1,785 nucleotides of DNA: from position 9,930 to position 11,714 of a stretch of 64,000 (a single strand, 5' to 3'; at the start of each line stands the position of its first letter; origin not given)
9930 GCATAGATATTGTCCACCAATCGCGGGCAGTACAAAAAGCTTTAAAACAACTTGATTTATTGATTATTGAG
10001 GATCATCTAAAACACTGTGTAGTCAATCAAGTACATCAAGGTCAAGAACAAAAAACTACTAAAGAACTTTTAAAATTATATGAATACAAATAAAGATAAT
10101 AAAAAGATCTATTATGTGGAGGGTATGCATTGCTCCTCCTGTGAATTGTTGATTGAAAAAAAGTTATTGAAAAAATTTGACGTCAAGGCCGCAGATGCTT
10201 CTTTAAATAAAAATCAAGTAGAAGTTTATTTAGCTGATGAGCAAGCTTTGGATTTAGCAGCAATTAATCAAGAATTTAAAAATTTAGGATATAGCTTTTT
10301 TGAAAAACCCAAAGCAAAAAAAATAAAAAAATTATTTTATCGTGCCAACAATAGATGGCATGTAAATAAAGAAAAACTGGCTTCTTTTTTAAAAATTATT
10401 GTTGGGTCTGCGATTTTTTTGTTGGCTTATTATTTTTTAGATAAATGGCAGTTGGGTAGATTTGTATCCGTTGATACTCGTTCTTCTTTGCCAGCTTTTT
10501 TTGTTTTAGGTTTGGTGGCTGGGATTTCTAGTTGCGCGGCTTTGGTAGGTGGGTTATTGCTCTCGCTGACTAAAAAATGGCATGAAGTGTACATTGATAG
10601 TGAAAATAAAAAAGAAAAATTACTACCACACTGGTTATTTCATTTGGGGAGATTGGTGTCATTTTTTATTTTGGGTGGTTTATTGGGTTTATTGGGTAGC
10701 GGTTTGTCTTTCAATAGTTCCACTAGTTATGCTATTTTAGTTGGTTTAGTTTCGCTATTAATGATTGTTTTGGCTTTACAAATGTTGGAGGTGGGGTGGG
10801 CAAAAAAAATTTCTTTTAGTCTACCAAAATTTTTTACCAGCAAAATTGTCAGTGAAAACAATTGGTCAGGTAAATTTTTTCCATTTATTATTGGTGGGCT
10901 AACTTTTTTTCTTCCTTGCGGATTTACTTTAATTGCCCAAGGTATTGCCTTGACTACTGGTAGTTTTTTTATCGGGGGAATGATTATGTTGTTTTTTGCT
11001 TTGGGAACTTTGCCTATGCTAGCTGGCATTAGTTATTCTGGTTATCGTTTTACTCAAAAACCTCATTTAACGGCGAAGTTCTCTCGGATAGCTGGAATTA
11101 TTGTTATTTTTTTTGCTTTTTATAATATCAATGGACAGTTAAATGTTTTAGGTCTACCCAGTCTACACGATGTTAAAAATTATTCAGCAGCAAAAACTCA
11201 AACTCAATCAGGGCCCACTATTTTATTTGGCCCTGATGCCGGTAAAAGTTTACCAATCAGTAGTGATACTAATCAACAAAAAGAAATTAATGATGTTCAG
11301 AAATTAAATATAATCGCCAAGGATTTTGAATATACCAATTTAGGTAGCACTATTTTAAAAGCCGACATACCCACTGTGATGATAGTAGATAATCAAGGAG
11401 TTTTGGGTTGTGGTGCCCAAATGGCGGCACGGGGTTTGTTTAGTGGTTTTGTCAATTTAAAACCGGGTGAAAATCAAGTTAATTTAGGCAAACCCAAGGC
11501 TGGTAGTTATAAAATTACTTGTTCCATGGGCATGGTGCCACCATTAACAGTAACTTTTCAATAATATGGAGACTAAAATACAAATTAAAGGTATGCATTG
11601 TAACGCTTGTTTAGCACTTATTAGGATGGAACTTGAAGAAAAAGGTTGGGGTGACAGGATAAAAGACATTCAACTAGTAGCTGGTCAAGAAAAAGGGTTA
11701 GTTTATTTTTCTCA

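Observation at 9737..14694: Copper-homeostasis operon csoR-(HMA-fused permease)-copZ-copA with a CsoR-type palindromic operator over the -10, plus flanking redox genes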

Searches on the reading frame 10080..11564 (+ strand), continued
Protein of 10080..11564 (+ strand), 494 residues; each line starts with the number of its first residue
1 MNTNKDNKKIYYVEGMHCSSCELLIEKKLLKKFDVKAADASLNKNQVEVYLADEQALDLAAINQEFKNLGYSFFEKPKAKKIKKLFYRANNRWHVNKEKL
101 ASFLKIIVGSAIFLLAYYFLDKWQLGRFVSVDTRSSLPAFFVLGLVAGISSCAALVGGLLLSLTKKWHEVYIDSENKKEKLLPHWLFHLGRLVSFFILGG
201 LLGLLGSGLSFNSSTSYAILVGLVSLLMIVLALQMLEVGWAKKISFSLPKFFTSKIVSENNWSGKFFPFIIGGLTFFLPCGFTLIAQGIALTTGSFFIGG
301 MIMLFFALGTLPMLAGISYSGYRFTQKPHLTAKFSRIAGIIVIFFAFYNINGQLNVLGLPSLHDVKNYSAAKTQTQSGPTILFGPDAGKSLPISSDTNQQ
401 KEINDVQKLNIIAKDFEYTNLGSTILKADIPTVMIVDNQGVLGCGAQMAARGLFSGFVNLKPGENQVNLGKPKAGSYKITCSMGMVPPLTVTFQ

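Call 30: find_related_loci(query=A2, collection=metagenome_contigs, flank=8000)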
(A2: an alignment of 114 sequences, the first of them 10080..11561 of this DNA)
Query A2 (494 aa) in metagenome_contigs; peptide patterns used: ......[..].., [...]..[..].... (x = any residue, [..] = any of these).
600 stretches matched a pattern (row limit reached: there are more); 499 encode a relative of the query (tblastn E <= 1e-3); the best 80 are kept; 80 distinct loci.
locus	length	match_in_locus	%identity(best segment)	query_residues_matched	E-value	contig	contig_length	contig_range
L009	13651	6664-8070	51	12-494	3e-154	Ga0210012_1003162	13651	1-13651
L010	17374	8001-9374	50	12-492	7e-153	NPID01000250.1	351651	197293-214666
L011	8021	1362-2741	49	7-492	3e-151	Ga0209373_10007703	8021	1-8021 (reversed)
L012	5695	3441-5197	50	2-494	5e-149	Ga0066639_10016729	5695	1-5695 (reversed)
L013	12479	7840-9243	47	3-492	2e-147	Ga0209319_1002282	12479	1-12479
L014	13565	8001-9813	48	1-491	4e-145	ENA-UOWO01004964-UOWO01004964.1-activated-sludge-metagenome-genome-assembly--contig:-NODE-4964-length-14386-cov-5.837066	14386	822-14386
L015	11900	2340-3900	49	4-494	1e-138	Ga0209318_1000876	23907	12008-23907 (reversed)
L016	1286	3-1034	59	131-494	5e-145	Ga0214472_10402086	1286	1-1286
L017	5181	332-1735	48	9-492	8e-132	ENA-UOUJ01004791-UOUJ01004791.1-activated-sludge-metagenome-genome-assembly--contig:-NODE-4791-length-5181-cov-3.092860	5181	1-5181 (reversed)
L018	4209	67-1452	45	12-494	2e-132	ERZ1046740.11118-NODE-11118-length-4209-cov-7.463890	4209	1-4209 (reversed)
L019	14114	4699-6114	48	5-492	2e-127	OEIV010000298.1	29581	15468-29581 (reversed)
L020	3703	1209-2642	43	2-494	3e-129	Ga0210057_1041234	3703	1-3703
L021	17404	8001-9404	44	8-494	1e-125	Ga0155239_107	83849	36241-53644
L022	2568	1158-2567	45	1-489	1e-131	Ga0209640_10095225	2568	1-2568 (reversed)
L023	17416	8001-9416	43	8-494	1e-120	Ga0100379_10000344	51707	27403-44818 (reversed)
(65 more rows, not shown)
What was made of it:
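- Tried and rejected: The broader context came from the metagenome scan (call 30).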

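Call 33: predict_structure(alignment_id=A2)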
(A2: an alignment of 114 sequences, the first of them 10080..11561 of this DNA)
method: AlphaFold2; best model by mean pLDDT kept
length: 494 residues; sequences in the alignment: 114
mean_pLDDT: 86.3   pTM: 0.82
mean pLDDT of the five models: 86.3, 86.0, 85.3, 84.8, 83.8
residues with pLDDT >= 90: 285; 70-90: 150; 50-70: 35; < 50: 24
segments of 3 or more residues with pLDDT < 50: 1-3, 371-380, 390-398
pLDDT, mean of each block of 10 residues (from residue 1): 69 89 91 93 94 91 93 89 83 93 93 90 79 90 92 82 79 87 94 97 87 86 92 90 75 69 85 90 89 94 97 93 85 90 92 94 72 47 55 47 80 94 94 96 89 93 96 97 92 96
secondary structure, 60 per line:
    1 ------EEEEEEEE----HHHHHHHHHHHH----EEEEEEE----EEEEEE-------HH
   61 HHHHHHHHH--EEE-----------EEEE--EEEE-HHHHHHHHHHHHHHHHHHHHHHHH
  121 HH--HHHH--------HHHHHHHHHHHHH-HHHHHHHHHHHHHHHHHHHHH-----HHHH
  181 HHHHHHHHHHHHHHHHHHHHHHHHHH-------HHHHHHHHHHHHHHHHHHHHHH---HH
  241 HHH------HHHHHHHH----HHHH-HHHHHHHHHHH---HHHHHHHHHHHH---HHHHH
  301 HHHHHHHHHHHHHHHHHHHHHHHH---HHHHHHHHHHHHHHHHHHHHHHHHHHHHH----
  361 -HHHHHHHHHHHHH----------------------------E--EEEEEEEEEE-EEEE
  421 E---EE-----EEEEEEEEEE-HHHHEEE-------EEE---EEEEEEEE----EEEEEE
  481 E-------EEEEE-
elements in order: E7-14 H19-30 E35-41 E46-51 H59-69 E72-74 E86-89 E92-95 H97-122 H125-128 H137-149 H151-171 H177-206 H214-235 H239-243 H250-257 H262-265 H267-277 H281-292 H296-324 H328-356 H362-374 E406-415 E417-421 E432-441 H443-446 E447-449 E457-459 E463-470 E475-481 E489-493
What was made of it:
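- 10080..11564 (+): 494-aa three-module membrane protein: HMA, then 7 TM helices (1 + DsbD_2 core), then a CupA-like cupredoxin domain. AF2 model pLDDT 86.3, pTM 0.82 (call 33).
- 10368..11147 (+): Seven transmembrane helices (about residues 97-356). One is a leader helix and six form a DsbD_2/CcdA-like core. Cys152 (SSCAAL, core helix 1), Pro279-Cys280 (LPCGFT, core helix 4) and Pro183-His184..His188..Arg191 are invariant. Helices and kinks at both Cys (call 33).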

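Call 46: fold_search(model_id=the predicted structure, library=pdb)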
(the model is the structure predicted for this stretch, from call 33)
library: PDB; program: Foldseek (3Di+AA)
matches with E <= 10: 411; with E <= 0.001: 0
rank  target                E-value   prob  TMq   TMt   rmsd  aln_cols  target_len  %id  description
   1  4f2e                  9.0e-03  1.00  0.17  0.77   2.1       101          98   20  Crystal structure of the Streptococcus pneumoniae D39 copper chaperone CupA with Cu(I) (released 2013-01-30)
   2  2ofg_MODEL_1_X        1.1e-02  1.00  0.13  0.52  17.6        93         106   24  Solution structure of the n-terminal domain of the zinc(II) ATPase ziaa in its apo form (released 2007-12-18)
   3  4f2f                  2.0e-02  1.00  0.15  0.68   2.6        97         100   16  Crystal structure of the metal binding domain (MBD) of the Streptococcus pneumoniae D39 Cu(I) exporting P-type ATPase Co (released 2013-01-30)
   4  6a71_A                2.1e-02  1.00  0.13  0.76   2.6        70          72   17  Crystal Structure of Human ATP7B and TM Complex (released 2019-04-03)
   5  2ofg_MODEL_3_X        2.2e-02  1.00  0.13  0.70   2.9        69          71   28  Solution structure of the n-terminal domain of the zinc(II) ATPase ziaa in its apo form (released 2007-12-18)
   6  8vuk                  2.5e-02  1.00  0.15  0.74   2.8        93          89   12  The crystal structure of Brucella abortus FtrB at 1.3 Angstrom resolution (released 2025-01-22)
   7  6ff2_A                2.8e-02  1.00  0.13  0.79   2.3        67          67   28  CopZ metallochaperone (released 2019-01-30)
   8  2ofg_MODEL_2_X        3.9e-02  1.00  0.13  0.68   2.8        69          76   28  Solution structure of the n-terminal domain of the zinc(II) ATPase ziaa in its apo form (released 2007-12-18)
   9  5u7n_A                3.9e-02  1.00  0.15  0.58   3.0        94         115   16  CRYSTAL STRUCTURE OF A CHIMERIC CUA DOMAIN (SUBUNIT II) OF CYTOCHROME BA3 FROM THERMUS THERMOPHILUS WITH THE AMICYANIN (released 2017-11-22)
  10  5u7n_D                4.1e-02  1.00  0.15  0.60   2.9        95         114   15  CRYSTAL STRUCTURE OF A CHIMERIC CUA DOMAIN (SUBUNIT II) OF CYTOCHROME BA3 FROM THERMUS THERMOPHILUS WITH THE AMICYANIN (released 2017-11-22)
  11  5u7n_E                4.5e-02  1.00  0.15  0.59   2.9        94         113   15  CRYSTAL STRUCTURE OF A CHIMERIC CUA DOMAIN (SUBUNIT II) OF CYTOCHROME BA3 FROM THERMUS THERMOPHILUS WITH THE AMICYANIN (released 2017-11-22)
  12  5u7n_B                4.7e-02  1.00  0.15  0.58   3.0        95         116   16  CRYSTAL STRUCTURE OF A CHIMERIC CUA DOMAIN (SUBUNIT II) OF CYTOCHROME BA3 FROM THERMUS THERMOPHILUS WITH THE AMICYANIN (released 2017-11-22)
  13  3dxs                  5.7e-02  1.00  0.13  0.74   3.7        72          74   24  Crystal structure of a copper binding domain from HMA7, a P-type ATPase (released 2009-08-11)
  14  1kqk_MODEL_1_A        5.7e-02  1.00  0.13  0.67   5.3        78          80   28  Solution Structure of the N-terminal Domain of a Potential Copper-translocating P-type ATPase from Bacillus su (released 2002-04-17)
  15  3cjk_B                5.9e-02  1.00  0.13  0.73   2.7        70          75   21  Crystal structure of the adduct HAH1-Cd(II)-MNK1. (released 2008-12-30)
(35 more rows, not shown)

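Call 63: search_solved_structures(query=A2, max_evalue=10, show_alignments=0)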
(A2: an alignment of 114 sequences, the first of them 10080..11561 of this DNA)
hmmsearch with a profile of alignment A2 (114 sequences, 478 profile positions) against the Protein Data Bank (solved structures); distinct sequences matched with E-value up to 10: 50.
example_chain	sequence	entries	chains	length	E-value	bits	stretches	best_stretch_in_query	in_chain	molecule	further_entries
7xuk_A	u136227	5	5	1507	2.9e-35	125.3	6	10-57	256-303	Copper-transporting ATPase 2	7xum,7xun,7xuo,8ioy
7si3_A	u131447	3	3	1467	3.9e-32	114.9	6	14-82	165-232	P-type Cu(+) transporter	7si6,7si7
1p6t_A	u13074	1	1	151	3.2e-17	65.8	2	9-82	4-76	Potential copper-transporting ATPase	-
2rml_A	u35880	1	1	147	3.3e-16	62.4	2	12-80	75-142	Copper-transporting P-type ATPase copA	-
2rop_A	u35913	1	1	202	9.2e-14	54.3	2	10-58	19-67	Copper-transporting ATPase 2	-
2ew9_A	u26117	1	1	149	9.1e-12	47.8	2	11-76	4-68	Copper-transporting ATPase 2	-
1q8l_A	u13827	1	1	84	4.3e-08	35.6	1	14-81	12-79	Copper-transporting ATPase 1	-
1s6o_A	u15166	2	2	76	6.2e-08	35.1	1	15-82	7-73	Copper-transporting ATPase 1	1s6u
1afi_A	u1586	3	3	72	6.5e-08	35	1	11-78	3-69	MERP | MERCURIC TRANSPORT PROTEIN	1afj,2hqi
6ff2_A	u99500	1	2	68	7.4e-08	34.9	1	12-77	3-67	Copper chaperone CopZ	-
8q73_A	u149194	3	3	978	8.3e-08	34.7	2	6-79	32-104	Copper-transporting ATPase HMA4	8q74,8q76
1osd_A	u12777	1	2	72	1e-07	34.4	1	11-78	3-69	hypothetical protein MerP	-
1opz_A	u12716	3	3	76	1.1e-07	34.4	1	9-77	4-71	Potential copper-transporting ATPase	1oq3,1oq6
1kqk_A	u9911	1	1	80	1.2e-07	34.2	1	12-81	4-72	POTENTIAL COPPER-TRANSPORTING ATPASE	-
1jww_A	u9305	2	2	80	1.2e-07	34.1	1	12-81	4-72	Potential copper-transporting ATPase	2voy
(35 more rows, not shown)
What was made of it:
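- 10098..10301 (+): Cytoplasmic HMA domain (about residues 7-74) with GMHCSSC; Cys18 and Cys21 are invariant. The best PDB matches are Cu-ATPase metal-binding domains and CopZ (call 63).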

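Call 86: search_protein_families(library=pfam, proteins=[P0119, P0072, P0114, P0061], max_evalue=0.1)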
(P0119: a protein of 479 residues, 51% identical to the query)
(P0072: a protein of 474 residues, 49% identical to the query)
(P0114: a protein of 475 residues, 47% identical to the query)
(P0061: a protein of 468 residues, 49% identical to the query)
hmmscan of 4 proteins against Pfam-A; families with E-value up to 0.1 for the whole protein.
P0119 (479 aa): 4 families
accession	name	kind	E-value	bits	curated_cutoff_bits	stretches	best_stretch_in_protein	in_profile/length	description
PF13386.12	DsbD_2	-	3e-34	119.1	24.9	1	149-354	2-199/199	Cytochrome C biogenesis protein transmembrane region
PF00403.32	HMA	-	2e-09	38.2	24.8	1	19-79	2-61/62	Heavy-metal-associated domain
PF02683.22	DsbD_TM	-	5.8e-08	32.7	27.1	1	146-354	5-213/219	Cytochrome C biogenesis protein transmembrane domain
PF13473.12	Cupredoxin_1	-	0.038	14.4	27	0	389-478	17-104/104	Cupredoxin-like domain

P0072 (474 aa): 4 families
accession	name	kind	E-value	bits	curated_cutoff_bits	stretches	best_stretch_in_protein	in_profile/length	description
PF13386.12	DsbD_2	-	4.7e-34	118.5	24.9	1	141-350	1-199/199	Cytochrome C biogenesis protein transmembrane region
PF00403.32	HMA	-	2.1e-13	50.8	24.8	1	13-73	2-62/62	Heavy-metal-associated domain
PF02683.22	DsbD_TM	-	3.9e-06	26.8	27.1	1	138-326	4-188/219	Cytochrome C biogenesis protein transmembrane domain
PF13473.12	Cupredoxin_1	-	0.015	15.8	27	1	383-466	17-97/104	Cupredoxin-like domain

P0114 (475 aa): 6 families
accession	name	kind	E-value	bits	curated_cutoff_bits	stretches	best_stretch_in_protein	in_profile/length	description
PF13386.12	DsbD_2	-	2.5e-32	112.8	24.9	1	145-353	2-199/199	Cytochrome C biogenesis protein transmembrane region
PF00403.32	HMA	-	6.3e-12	46.1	24.8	1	15-77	1-62/62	Heavy-metal-associated domain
PF02683.22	DsbD_TM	-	5.6e-10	39.3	27.1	1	141-329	4-188/219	Cytochrome C biogenesis protein transmembrane domain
PF13473.12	Cupredoxin_1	-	3.3e-05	24.3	27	1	382-467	15-97/104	Cupredoxin-like domain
PF16496.10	SWIRM-assoc_2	-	0.051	13.7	25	0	117-185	48-116/134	SWIRM-associated domain at the N-terminal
PF15872.10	SRTM1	-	0.095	13.3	27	0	314-377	14-73/103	Serine-rich and transmembrane domain-containing protein 1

P0061 (468 aa): 4 families
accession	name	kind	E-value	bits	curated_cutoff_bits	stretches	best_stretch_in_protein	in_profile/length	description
PF13386.12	DsbD_2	-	2.3e-31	109.7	24.9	1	136-342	2-198/199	Cytochrome C biogenesis protein transmembrane region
PF00403.32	HMA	-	3.3e-11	43.8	24.8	1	6-67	1-61/62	Heavy-metal-associated domain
PF02683.22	DsbD_TM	-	4.4e-06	26.6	27.1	1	132-322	4-191/219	Cytochrome C biogenesis protein transmembrane domain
PF13473.12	Cupredoxin_1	-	0.0001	22.7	27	1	377-460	16-97/104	Cupredoxin-like domain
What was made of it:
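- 10368..11147 (+): Orthologues also pass the PF02683 DsbD_TM threshold nearly end to end (call 86).
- On DsbD_2 (PF13386) / CcdA-DsbD superfamily: Two of four orthologues tested pass PF02683 (32.7 and 39.3 bits against 27.1), and two fall just below it (call 86).
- The closest characterised relatives of the membrane core, CcdA and DsbD (PF02683, call 86), move electrons rather than metals through the equivalent cysteine pair.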

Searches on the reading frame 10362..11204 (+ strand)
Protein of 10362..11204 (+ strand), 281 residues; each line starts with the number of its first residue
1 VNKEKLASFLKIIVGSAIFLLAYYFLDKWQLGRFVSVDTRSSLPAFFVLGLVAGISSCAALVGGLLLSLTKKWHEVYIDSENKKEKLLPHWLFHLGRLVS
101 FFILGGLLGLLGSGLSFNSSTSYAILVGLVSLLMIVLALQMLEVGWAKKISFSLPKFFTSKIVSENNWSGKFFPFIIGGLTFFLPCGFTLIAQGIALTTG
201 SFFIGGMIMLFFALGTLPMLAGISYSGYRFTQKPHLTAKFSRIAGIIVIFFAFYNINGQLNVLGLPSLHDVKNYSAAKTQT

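Call 62: search_protein_families(library=pfam, proteins=[window:10362-11204:+], max_evalue=10)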
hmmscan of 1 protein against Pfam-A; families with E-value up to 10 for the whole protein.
window:10362-11204:+ (281 aa): 2 families
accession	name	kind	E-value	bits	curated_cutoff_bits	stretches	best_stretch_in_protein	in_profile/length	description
PF13386.12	DsbD_2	-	2e-31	109.9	24.9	1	45-254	1-199/199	Cytochrome C biogenesis protein transmembrane region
PF06570.16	DUF1129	-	0.32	11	29.1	1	58-132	119-192/207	Protein of unknown function (DUF1129)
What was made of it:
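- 10368..11147 (+): PF13386, E 2e-31 (call 62).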

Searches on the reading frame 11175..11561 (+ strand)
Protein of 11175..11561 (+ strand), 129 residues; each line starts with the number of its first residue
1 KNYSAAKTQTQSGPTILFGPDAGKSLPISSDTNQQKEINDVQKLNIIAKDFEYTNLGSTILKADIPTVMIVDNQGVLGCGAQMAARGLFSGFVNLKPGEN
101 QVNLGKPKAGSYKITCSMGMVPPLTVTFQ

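Call 5: search_protein_families(library=pfam, proteins=[window:11175-11561:+], max_evalue=10)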
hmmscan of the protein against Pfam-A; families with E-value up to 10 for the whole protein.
seq(129 aa): 2 families
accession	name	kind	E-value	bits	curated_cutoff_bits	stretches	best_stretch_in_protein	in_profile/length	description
PF13473.12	Cupredoxin_1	-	0.023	15.2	27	1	38-121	17-97/104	Cupredoxin-like domain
PF22768.1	SPP1_Dit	-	0.11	13.1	25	1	80-108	57-83/97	Siphovirus-type tail component, C-terminal domain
